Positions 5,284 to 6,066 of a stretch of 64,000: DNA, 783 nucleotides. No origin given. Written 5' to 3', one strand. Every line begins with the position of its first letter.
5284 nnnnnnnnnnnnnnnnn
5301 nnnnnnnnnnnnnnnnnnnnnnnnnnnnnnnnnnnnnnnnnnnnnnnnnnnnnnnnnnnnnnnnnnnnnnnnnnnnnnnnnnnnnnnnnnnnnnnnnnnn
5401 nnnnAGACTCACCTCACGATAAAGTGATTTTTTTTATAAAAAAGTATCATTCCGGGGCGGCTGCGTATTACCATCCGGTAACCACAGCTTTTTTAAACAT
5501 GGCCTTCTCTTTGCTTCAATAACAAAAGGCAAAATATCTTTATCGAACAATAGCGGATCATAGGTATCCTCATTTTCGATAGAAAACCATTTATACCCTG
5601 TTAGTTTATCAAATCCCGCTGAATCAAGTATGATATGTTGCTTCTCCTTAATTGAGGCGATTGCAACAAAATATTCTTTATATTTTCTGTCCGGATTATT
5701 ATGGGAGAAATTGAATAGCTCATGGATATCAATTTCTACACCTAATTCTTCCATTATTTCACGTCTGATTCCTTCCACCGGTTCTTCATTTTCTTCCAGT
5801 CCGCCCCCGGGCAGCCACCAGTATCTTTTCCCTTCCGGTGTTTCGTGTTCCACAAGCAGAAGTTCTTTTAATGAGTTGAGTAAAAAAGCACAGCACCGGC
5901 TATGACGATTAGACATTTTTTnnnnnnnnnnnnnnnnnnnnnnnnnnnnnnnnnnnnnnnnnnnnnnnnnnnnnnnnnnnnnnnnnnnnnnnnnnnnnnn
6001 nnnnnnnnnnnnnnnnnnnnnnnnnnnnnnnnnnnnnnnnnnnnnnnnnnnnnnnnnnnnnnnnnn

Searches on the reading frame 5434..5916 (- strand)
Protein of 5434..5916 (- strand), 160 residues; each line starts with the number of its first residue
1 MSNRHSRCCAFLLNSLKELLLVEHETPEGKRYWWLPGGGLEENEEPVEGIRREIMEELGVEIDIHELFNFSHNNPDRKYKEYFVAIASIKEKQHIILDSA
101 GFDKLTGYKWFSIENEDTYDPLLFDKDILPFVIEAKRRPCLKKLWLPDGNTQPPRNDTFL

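Call 8: search_protein_families(library=pfam, proteins=[window:5434-5916:-], max_evalue=0.001)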
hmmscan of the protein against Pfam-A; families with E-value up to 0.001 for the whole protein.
window:5434-5916:- (160 aa): 1 family
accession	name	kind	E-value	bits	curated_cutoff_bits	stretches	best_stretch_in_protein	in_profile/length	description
PF00293.34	NUDIX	-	5.3e-15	56.1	21.1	1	5-115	3-117/134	NUDIX domain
